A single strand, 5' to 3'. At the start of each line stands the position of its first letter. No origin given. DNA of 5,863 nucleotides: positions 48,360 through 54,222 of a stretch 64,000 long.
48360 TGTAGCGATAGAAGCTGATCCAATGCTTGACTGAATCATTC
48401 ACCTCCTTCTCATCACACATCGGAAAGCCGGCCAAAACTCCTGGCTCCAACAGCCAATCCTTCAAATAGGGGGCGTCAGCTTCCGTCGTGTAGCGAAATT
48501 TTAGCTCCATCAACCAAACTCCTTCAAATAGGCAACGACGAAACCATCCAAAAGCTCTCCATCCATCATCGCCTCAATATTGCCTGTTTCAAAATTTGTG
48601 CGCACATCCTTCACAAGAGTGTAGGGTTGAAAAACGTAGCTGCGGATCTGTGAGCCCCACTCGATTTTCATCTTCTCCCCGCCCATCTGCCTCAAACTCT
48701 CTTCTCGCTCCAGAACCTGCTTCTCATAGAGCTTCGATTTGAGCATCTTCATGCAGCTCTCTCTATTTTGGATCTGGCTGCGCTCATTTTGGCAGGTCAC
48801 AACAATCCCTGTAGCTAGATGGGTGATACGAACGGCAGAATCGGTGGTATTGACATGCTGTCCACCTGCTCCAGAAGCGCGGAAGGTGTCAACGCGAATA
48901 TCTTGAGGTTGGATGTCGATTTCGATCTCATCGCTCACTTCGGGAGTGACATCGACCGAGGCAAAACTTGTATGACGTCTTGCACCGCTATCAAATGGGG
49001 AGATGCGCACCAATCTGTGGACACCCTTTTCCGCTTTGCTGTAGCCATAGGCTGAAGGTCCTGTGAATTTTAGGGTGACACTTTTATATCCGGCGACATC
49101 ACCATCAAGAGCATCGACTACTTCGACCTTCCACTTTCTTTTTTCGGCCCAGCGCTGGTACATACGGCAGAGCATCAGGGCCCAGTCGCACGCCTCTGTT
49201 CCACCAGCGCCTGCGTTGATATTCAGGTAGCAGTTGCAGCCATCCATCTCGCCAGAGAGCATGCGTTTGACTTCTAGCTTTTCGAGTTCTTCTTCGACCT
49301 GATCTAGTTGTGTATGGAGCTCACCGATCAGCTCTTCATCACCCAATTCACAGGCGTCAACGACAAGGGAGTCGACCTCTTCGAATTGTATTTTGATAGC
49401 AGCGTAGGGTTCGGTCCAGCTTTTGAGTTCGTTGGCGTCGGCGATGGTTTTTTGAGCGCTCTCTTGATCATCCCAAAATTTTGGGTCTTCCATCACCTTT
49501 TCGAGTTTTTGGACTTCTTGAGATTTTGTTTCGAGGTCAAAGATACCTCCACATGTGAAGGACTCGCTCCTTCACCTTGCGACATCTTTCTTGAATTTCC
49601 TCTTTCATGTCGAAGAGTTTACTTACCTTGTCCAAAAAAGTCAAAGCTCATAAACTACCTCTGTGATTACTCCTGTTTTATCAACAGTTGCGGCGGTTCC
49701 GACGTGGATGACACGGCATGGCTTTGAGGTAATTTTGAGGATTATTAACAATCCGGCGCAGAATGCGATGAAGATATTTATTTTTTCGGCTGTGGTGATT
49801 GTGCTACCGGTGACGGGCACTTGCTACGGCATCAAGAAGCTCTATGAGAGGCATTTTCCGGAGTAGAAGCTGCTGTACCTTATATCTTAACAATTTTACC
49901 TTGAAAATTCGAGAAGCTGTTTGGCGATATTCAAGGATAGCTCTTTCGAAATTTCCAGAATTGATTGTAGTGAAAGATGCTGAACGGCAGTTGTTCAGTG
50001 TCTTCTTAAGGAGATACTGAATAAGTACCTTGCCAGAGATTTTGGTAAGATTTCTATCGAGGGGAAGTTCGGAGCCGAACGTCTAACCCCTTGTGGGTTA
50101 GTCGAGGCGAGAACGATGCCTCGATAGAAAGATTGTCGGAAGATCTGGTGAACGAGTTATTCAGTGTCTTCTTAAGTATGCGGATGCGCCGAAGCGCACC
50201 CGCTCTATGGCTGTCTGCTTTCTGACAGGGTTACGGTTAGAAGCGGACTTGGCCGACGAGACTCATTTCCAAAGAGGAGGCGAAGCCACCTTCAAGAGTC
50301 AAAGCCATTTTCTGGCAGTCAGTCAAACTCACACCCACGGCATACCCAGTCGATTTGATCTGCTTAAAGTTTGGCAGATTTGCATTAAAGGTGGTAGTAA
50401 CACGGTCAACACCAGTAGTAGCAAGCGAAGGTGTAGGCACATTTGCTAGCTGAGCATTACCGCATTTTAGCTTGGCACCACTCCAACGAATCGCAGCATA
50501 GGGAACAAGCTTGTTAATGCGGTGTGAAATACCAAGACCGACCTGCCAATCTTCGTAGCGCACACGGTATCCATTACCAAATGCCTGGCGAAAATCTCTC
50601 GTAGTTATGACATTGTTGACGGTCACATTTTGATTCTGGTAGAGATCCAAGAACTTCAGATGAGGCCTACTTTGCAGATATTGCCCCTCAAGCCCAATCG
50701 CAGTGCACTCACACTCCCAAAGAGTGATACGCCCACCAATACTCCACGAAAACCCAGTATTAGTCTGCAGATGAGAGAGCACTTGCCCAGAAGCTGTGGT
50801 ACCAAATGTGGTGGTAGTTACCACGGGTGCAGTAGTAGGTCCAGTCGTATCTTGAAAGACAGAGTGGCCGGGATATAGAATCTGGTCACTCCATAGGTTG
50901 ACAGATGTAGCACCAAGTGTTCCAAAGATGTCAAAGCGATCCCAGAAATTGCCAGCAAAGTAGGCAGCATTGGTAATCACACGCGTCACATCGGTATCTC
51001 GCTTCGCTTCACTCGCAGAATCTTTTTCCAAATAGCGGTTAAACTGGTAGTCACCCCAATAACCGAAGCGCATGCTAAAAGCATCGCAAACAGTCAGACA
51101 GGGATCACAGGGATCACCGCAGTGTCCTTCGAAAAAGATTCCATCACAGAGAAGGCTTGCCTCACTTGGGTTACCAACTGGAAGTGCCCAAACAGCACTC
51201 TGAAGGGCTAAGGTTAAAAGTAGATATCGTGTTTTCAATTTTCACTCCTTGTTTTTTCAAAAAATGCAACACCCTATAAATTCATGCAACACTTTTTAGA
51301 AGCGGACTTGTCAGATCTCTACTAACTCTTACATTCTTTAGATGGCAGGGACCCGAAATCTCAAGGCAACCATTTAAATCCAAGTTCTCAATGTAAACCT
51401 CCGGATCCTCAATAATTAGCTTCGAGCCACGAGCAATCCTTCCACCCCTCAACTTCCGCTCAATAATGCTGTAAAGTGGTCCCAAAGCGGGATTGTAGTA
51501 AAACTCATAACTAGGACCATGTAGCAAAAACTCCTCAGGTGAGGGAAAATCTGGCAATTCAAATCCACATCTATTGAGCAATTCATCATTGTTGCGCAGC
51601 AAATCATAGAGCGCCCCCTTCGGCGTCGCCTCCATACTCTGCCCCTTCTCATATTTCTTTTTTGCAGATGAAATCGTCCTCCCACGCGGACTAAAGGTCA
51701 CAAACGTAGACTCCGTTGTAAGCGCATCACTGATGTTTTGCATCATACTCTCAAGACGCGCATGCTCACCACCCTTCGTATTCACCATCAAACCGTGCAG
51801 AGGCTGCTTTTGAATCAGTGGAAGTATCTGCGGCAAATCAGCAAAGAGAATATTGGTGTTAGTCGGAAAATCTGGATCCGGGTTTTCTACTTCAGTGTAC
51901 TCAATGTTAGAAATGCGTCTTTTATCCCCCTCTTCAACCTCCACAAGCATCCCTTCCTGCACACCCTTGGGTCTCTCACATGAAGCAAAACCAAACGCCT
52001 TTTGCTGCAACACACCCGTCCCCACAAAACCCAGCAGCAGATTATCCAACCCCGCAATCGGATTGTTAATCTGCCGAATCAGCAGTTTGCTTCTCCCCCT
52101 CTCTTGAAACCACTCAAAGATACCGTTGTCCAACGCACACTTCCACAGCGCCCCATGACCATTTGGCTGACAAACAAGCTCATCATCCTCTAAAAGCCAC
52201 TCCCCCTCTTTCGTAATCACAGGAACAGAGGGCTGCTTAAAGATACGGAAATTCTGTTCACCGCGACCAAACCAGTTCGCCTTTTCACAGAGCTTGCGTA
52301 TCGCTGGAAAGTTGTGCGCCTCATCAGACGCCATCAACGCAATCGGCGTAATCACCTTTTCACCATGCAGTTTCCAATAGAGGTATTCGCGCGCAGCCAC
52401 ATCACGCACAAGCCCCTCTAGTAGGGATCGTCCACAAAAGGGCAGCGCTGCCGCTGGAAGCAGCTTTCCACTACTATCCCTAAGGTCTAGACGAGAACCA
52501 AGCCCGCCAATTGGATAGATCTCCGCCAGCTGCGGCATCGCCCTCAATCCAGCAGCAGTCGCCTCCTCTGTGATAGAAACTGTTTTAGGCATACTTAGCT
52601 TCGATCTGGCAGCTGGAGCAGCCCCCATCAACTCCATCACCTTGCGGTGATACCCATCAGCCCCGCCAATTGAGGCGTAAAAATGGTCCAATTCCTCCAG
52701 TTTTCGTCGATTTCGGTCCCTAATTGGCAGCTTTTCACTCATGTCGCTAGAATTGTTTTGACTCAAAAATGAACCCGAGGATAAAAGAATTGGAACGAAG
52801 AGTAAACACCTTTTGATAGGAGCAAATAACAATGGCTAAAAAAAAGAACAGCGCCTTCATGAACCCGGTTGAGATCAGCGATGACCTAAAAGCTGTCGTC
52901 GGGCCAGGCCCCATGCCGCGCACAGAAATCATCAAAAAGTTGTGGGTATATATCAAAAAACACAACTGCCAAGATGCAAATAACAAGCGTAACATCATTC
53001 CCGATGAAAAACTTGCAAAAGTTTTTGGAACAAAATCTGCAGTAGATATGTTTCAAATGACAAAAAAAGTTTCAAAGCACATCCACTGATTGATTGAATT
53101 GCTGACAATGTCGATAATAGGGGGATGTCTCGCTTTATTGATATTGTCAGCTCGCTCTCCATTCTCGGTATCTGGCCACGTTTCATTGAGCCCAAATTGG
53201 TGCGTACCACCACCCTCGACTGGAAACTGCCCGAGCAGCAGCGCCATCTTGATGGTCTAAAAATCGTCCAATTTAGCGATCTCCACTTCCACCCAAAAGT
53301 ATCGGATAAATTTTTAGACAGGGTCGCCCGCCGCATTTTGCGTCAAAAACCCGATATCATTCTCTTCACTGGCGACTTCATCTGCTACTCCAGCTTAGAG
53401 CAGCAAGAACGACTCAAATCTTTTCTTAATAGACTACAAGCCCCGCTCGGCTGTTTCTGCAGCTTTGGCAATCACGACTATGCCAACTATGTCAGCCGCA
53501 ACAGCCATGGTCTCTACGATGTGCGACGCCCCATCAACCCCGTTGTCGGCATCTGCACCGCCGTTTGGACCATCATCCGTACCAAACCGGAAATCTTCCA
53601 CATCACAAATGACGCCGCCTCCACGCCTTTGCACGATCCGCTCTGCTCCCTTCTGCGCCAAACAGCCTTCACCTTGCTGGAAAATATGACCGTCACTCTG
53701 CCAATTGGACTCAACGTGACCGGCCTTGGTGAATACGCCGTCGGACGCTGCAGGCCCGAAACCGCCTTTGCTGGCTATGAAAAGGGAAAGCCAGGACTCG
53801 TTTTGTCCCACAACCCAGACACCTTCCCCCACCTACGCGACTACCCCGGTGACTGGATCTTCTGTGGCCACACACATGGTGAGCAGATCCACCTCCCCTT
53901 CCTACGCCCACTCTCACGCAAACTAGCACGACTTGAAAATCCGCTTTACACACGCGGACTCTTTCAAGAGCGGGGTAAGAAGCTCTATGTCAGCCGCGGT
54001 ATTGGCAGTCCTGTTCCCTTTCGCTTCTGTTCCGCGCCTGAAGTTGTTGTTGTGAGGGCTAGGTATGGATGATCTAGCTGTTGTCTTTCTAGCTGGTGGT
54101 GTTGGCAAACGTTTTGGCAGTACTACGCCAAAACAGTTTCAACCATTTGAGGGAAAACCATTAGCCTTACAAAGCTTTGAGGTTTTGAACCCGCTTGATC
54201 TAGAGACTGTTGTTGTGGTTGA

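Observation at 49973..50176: Definition of a non-autonomous palindromic (MITE/REPIN-like) element family; tandem mini plus full copy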

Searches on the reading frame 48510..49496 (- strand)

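Call 12: search_protein_families(library=pfam, proteins=[window:48510-49496:-])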
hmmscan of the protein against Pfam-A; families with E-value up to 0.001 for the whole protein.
window:48510-49496:- (328 aa): 2 families
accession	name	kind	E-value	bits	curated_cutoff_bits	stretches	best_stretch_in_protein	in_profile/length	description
PF03462.23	PCRF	-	9.8e-56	189.1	24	1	2-181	12-194/194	PCRF domain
PF00472.26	RF-1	-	1.7e-43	147.7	35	1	189-299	1-116/116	RF-1 domain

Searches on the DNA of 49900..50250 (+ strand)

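Call 29: search_rna_families(source=window, start=49900, end=50250, threshold=evalue, max_evalue=10)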
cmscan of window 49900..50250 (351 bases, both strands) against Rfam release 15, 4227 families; matches with E-value up to 10: 5.
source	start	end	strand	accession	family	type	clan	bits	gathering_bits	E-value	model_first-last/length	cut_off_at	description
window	49900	49958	+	RF00366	mir-BHRF1-2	Gene; miRNA;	-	20.8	87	0.24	1-65/65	no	mir-BHRF1-2 microRNA precursor family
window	49992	50023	+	RF03556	mir-559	Gene; miRNA;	-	15.4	95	3.9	1-91/91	no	mir-559 microRNA precursor family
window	50152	50239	-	RF03061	uxuA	Gene; sRNA;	-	14.4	66.8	6.2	1-89/89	no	uxuA RNA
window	49985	50035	+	RF04112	MIR5512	Gene; miRNA;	-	14.2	139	9.5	1-132/132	no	MIR5512 microRNA precursor family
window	50180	50203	-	RF01838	sobemo_FSE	Cis-reg; frameshift_element;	-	13.3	55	4.5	28-52/79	no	sobemovirus ribosomal frameshift elemental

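Call 51: search_dna_similar(query=window:49960-50190:+, collection=plasmids, mode=distant, max_evalue=0.001)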
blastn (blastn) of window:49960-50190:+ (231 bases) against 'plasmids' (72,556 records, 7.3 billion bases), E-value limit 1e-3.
No match.
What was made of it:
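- Tried and rejected: A distant blastn of the element found no match (call 51).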

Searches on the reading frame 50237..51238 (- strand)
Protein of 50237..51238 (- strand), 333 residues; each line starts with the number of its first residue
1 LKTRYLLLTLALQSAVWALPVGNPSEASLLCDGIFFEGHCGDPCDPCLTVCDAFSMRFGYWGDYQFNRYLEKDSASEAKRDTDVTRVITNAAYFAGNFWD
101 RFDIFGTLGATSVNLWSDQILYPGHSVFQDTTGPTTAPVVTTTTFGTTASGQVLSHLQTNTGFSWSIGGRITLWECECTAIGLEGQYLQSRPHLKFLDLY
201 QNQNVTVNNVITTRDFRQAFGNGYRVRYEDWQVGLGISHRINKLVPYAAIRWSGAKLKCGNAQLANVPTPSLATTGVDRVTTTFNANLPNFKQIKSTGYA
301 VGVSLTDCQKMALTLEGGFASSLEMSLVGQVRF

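Call 12: search_protein_families(library=pfam, proteins=[window:50237-51238:-])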
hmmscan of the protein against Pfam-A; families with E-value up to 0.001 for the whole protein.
window:50237-51238:- (333 aa): 1 family
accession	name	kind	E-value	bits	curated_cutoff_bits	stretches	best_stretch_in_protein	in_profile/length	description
PF01308.23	Chlam_OMP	-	1.2e-58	199.1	20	2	85-288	120-327/397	Chlamydia major outer membrane protein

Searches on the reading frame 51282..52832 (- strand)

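Call 47: search_protein_families(library=pfam, max_evalue=0.000001, proteins=[window:51282-52832:-])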
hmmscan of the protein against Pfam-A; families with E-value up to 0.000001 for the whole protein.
window:51282-52832:- (516 aa): 1 family
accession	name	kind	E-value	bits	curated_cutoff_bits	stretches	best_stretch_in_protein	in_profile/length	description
PF01704.24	UDPGP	-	2.3e-08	33.6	22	1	158-347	99-290/413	UTP--glucose-1-phosphate uridylyltransferase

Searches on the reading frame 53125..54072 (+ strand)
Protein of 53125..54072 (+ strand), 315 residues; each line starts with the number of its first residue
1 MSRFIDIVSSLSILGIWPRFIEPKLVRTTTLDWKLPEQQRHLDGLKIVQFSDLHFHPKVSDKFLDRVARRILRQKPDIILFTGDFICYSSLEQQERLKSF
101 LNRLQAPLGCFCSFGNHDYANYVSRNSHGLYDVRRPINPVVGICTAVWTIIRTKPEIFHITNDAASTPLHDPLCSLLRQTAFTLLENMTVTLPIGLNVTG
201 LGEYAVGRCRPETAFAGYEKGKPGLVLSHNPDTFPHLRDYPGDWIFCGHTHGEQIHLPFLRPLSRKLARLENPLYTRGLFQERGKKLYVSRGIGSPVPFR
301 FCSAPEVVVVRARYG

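Call 47: search_protein_families(library=pfam, max_evalue=0.000001, proteins=[window:53125-54072:+])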
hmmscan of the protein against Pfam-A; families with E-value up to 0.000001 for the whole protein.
window:53125-54072:+ (315 aa): 1 family
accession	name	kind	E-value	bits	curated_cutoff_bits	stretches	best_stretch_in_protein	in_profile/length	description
PF00149.33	Metallophos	-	1.2e-13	52.4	21.5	1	45-252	1-190/191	Calcineurin-like phosphoesterase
